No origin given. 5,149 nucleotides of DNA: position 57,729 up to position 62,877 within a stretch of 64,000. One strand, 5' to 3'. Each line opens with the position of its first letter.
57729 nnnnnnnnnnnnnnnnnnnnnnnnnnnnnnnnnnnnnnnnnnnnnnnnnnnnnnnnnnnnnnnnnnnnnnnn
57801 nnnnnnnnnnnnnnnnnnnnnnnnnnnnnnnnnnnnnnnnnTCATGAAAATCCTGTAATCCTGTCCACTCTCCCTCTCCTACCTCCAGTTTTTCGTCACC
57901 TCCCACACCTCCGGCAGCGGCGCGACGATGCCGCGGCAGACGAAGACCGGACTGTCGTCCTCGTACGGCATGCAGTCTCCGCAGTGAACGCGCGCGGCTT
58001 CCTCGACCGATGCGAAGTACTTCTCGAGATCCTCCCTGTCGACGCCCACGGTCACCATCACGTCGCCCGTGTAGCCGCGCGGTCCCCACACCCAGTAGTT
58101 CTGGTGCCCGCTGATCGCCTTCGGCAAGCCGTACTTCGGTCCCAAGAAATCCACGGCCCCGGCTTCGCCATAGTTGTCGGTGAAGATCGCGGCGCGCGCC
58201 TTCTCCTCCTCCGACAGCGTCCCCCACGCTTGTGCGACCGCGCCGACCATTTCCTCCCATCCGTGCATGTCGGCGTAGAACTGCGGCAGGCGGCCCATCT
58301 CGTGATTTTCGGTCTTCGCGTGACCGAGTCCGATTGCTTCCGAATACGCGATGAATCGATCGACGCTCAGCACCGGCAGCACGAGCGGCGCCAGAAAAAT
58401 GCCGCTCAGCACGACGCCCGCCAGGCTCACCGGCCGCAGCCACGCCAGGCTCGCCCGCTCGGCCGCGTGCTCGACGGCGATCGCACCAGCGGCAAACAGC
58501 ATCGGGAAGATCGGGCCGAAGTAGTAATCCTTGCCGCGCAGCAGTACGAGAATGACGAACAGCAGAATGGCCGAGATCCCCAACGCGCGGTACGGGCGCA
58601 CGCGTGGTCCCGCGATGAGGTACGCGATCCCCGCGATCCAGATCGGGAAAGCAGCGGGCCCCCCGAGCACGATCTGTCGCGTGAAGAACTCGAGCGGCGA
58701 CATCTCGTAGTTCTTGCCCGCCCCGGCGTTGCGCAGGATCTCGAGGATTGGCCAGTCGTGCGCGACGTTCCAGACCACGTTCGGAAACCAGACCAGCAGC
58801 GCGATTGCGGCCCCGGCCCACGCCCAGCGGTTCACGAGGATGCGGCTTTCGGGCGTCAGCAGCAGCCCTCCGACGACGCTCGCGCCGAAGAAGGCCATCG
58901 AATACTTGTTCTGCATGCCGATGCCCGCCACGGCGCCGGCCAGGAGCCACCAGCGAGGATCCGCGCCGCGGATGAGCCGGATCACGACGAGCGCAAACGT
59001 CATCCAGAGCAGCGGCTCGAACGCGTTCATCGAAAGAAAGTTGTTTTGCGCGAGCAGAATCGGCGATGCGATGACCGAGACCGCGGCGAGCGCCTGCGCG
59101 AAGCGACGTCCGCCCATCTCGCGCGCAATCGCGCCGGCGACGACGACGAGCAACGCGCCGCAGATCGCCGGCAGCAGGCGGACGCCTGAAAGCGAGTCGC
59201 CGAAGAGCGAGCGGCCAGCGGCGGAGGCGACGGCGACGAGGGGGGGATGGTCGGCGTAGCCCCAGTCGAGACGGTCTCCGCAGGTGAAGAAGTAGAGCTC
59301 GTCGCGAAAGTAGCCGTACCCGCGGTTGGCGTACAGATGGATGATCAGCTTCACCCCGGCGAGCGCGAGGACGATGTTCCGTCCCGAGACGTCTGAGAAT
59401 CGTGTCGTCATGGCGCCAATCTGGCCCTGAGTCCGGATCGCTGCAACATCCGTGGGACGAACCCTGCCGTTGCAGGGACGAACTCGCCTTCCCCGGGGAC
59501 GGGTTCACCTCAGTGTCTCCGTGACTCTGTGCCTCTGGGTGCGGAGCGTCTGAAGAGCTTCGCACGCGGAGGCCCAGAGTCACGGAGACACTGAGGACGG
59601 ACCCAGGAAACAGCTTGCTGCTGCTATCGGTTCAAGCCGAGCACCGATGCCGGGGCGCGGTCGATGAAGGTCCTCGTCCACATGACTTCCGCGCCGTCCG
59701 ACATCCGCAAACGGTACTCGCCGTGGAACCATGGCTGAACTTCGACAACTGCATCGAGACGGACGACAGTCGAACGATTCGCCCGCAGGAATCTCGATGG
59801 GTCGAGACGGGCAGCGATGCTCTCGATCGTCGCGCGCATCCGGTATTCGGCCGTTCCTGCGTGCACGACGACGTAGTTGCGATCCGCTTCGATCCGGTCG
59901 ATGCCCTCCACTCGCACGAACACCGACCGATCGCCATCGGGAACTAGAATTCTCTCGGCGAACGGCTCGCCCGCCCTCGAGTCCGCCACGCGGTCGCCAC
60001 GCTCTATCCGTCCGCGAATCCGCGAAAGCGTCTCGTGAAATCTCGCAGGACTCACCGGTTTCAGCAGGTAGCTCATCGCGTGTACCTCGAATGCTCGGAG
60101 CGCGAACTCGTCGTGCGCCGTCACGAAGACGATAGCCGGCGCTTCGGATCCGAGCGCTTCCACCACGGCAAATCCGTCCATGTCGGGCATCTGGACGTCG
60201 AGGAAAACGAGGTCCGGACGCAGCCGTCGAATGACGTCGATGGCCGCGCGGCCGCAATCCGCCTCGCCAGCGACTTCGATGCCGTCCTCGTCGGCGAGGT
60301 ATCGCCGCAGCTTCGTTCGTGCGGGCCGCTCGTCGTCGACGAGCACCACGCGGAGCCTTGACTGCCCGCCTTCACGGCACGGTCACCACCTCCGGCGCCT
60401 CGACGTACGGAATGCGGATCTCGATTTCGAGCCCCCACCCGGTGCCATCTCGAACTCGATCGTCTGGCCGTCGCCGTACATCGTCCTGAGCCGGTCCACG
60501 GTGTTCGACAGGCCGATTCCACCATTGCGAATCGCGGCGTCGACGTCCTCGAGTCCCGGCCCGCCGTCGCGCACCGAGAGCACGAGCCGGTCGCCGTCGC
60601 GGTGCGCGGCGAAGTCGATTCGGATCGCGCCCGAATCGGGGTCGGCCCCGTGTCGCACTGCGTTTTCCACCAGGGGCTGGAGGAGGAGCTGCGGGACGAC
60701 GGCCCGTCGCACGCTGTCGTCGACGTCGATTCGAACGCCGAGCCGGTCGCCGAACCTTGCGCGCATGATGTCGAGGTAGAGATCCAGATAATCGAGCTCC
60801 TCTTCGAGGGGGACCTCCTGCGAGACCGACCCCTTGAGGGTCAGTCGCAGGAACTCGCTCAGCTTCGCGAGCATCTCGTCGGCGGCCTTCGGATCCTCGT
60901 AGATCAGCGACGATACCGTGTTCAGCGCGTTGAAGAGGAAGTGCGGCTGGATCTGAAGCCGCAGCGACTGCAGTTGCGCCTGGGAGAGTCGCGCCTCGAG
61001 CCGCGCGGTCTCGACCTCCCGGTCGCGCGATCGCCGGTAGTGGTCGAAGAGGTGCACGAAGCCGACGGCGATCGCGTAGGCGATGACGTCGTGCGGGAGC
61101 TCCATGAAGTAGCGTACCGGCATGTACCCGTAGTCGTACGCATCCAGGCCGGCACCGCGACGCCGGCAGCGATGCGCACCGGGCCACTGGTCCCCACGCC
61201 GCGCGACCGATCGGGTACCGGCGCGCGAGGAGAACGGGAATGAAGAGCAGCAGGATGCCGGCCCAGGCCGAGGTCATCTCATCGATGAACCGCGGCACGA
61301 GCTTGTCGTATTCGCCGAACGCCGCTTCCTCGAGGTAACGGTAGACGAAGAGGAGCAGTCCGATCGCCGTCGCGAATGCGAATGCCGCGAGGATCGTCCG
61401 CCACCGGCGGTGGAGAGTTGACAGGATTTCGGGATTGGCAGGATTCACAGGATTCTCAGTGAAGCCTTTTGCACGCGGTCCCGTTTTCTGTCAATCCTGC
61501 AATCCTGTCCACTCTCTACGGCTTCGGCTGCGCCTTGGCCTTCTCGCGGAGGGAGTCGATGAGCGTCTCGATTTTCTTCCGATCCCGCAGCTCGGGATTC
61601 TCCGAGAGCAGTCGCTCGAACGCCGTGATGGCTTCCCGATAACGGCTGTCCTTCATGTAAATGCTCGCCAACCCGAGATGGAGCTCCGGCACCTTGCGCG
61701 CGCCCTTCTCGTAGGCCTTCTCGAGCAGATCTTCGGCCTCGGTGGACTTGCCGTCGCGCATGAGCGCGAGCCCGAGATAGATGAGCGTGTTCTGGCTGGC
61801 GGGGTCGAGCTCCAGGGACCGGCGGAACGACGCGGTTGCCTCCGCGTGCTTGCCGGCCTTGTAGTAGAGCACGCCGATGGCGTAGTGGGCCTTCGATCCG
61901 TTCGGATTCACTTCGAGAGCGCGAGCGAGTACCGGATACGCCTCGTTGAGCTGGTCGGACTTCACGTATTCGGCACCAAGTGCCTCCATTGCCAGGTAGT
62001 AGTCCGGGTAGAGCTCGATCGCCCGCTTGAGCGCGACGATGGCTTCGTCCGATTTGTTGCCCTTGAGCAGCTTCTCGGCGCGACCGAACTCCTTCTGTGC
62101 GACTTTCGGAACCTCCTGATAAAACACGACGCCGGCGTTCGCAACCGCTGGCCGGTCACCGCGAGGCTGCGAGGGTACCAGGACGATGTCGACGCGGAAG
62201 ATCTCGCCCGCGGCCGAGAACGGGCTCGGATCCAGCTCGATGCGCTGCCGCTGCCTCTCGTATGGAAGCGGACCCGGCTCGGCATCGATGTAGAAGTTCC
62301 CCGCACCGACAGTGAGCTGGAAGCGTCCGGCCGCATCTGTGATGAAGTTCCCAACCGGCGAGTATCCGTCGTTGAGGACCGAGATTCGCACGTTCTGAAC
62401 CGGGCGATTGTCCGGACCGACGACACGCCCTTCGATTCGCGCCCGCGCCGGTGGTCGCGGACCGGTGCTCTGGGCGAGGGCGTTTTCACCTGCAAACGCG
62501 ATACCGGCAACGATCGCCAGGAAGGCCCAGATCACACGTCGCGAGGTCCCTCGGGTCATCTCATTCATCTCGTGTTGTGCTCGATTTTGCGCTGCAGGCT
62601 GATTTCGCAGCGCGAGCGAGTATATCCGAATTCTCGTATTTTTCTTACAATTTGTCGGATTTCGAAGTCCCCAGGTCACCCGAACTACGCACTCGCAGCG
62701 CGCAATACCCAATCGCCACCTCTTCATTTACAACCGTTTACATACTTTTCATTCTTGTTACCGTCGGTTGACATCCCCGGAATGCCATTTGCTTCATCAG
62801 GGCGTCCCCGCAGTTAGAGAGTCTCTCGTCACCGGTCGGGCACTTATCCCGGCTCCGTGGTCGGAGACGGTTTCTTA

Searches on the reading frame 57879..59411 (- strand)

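Call 10: search_protein_families(library=pfam, proteins=[window:57879-59411:-])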
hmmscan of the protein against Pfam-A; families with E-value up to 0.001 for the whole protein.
window:57879-59411:- (510 aa): 2 families
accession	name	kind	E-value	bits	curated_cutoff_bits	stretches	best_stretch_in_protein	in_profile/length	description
PF13231.12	PMT_2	-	3.7e-24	86.2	26.1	1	54-214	1-160/160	Dolichyl-phosphate-mannose-protein mannosyltransferase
PF02366.24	PMT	-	1.2e-09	38.6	22.7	1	50-185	57-197/245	Dolichyl-phosphate-mannose-protein mannosyltransferase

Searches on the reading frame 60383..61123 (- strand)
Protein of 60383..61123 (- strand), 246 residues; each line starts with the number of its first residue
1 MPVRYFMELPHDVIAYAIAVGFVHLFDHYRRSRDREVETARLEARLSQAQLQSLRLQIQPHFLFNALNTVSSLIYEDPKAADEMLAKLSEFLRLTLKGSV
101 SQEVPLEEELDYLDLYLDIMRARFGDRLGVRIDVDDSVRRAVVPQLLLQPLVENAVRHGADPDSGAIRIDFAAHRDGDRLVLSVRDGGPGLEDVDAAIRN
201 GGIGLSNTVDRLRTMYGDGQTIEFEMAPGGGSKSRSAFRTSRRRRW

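Call 11: search_protein_families(library=pfam, proteins=[window:60383-61123:-])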
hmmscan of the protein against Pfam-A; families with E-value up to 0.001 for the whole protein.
window:60383-61123:- (246 aa): 3 families
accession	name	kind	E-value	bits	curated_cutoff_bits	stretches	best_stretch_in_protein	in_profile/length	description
PF06580.19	His_kinase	-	2.8e-27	95.2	25.2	1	49-128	1-81/81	Histidine kinase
PF02518.31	HATPase_c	-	3.2e-08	34.4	26.4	1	145-233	7-102/111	Histidine kinase-, DNA gyrase B-, and HSP90-like ATPase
PF13581.12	HATPase_c_2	-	0.00036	21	27.4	1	151-204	39-101/127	Histidine kinase-like ATPase domain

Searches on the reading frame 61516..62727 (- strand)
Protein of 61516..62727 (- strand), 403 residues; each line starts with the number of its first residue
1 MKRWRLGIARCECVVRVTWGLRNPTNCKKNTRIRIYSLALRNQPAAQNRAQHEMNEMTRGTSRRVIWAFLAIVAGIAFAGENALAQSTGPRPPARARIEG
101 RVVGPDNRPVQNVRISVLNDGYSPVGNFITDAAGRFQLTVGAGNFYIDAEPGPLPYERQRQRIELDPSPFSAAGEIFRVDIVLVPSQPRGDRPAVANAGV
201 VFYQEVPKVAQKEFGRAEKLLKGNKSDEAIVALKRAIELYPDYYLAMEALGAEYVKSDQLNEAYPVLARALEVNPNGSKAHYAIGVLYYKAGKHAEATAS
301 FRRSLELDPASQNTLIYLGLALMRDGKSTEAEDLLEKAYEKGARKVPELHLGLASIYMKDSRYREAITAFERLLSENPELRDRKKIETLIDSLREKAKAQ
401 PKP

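Call 10: search_protein_families(library=pfam, proteins=[window:61516-62727:-])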
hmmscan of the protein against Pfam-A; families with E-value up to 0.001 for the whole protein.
window:61516-62727:- (403 aa): 21 families
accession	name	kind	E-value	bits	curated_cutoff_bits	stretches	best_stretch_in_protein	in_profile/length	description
PF07719.23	TPR_2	-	1.1e-24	84.9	27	2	279-310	2-33/34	Tetratricopeptide repeat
PF00515.34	TPR_1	-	9.3e-24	82.7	27.8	1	279-309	2-32/34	Tetratricopeptide repeat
PF13432.12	TPR_16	-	1.1e-18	67.7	32.7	2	250-310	3-63/65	Tetratricopeptide repeat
PF13181.12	TPR_8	-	3.6e-17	61.4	25.7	1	279-310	2-33/34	Tetratricopeptide repeat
PF14559.12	TPR_19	-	9.3e-16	58.4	25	3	322-379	1-57/68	Tetratricopeptide repeat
PF13428.12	TPR_14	-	5.7e-15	54.8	23.5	0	347-379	1-33/44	Tetratricopeptide repeat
PF13414.12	TPR_11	-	9.9e-15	54.4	26.8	2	251-292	1-42/42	TPR repeat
PF13431.12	TPR_17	-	1e-13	50.8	24.4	0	269-297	4-32/34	Tetratricopeptide repeat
PF13176.12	TPR_7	-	1e-11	44.3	27.9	1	350-383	2-35/36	Tetratricopeptide repeat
PF13424.12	TPR_12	-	1.2e-11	45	30.1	1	254-308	13-75/77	Tetratricopeptide repeat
PF13174.12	TPR_6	-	1.3e-11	44.8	26.3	0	351-379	4-32/33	Tetratricopeptide repeat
PF12895.13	ANAPC3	-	3.4e-11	43.7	27.2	1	258-338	3-82/82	Anaphase-promoting complex, cyclosome, subunit 3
PF23914.1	TPR_CcmH_CycH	-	2e-10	41.2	42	1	256-379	28-153/158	Cytochrome c-type biogenesis protein H TPR domain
PF25063.1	ARM_TT21_C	-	3.4e-10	40.6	35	2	292-381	109-198/209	Tetratricopeptide repeat protein 21 C-terminal ARM domain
PF24575.1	TPR_Slam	-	1.9e-08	35.1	35.2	1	280-333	49-102/104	Surface lipoprotein assembly modifier, N-terminal TPR repeats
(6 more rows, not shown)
